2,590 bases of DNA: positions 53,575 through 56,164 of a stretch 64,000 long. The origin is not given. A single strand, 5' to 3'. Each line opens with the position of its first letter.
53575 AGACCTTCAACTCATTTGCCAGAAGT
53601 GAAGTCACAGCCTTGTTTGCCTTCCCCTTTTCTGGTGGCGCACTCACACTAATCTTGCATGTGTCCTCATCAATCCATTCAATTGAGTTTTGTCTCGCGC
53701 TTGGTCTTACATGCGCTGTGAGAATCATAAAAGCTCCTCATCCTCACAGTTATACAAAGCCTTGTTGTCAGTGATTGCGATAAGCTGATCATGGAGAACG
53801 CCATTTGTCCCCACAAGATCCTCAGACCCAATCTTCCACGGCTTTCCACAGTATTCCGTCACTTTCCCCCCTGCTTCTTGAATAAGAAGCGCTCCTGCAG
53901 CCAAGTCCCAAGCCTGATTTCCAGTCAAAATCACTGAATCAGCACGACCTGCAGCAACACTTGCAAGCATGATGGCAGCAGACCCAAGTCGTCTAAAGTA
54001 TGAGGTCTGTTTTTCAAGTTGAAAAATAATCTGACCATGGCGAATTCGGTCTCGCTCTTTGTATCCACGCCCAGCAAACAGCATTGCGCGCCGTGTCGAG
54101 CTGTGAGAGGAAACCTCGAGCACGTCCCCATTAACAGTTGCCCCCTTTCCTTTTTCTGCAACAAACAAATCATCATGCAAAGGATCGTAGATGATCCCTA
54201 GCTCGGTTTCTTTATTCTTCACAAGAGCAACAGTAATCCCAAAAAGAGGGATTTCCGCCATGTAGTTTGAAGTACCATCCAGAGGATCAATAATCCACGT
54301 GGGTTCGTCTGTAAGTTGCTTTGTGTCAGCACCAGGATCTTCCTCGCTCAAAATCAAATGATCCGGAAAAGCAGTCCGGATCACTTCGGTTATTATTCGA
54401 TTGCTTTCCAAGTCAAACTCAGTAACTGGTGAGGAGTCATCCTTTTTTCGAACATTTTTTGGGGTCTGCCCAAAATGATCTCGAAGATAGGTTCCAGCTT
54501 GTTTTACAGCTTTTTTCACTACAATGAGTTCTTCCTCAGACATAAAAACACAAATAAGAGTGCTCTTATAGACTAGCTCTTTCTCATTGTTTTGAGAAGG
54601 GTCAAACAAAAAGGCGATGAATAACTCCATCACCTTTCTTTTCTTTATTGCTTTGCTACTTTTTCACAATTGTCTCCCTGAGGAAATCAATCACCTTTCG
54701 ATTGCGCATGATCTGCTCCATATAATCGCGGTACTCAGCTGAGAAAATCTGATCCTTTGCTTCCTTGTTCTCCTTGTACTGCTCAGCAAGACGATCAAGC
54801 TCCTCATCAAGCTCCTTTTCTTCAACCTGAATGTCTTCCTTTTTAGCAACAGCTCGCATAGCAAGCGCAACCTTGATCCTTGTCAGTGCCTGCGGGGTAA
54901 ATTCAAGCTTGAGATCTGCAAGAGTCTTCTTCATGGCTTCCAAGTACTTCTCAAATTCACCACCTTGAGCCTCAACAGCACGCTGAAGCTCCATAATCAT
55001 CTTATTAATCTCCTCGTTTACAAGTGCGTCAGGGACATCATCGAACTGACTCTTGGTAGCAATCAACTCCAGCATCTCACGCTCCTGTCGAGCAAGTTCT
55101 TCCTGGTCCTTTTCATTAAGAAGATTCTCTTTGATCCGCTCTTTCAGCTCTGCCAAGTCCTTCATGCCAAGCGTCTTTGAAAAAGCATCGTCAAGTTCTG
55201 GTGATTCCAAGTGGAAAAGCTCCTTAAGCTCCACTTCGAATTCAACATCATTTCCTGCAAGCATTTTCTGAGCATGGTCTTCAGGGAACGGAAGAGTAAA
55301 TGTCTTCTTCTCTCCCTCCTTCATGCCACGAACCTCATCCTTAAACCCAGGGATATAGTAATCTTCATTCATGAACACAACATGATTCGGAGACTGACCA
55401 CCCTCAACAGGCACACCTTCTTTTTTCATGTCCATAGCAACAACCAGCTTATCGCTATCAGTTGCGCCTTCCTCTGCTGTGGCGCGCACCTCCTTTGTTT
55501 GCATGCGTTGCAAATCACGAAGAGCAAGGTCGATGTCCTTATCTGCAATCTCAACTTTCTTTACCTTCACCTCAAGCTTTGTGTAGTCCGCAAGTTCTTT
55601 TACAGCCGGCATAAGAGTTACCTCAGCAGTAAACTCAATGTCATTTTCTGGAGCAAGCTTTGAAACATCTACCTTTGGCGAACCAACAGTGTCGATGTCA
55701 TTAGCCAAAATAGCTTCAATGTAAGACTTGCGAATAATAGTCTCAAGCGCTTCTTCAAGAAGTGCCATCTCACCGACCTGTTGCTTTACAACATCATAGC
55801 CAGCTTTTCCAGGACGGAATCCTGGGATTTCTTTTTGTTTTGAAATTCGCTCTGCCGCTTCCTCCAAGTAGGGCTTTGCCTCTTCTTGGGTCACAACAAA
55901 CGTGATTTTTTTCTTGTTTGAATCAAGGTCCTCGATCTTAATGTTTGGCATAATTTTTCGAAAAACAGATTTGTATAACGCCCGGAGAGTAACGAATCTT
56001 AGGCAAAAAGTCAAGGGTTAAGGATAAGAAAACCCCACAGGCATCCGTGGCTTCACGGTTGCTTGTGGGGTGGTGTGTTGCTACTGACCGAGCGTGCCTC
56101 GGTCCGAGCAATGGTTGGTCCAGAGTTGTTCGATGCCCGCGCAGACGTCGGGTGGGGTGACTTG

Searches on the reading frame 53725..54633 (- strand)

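Call 10: search_protein_families(library=pfam, proteins=[window:53725-54633:-], max_evalue=0.001)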
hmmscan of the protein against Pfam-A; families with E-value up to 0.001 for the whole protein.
window:53725-54633:- (302 aa): 1 family
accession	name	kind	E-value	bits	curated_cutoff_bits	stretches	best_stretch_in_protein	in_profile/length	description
PF00459.30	Inositol_P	-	3.3e-65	220.7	27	1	35-289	5-267/271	Inositol monophosphatase family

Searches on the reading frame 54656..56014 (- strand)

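Call 10: search_protein_families(library=pfam, proteins=[window:54656-56014:-], max_evalue=0.001)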
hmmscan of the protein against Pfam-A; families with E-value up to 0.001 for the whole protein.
window:54656-56014:- (452 aa): 3 families
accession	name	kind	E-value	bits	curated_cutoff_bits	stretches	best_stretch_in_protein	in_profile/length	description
PF05697.18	Trigger_N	-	2.2e-33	116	22.2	1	24-166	2-142/144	Bacterial trigger factor protein (TF)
PF05698.19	Trigger_C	-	1e-28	100.8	22.7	1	287-445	2-160/162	Bacterial trigger factor protein (TF) C-terminus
PF00254.34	FKBP_C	-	8.5e-09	36.1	21.1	1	184-264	5-94/94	FKBP-type peptidyl-prolyl cis-trans isomerase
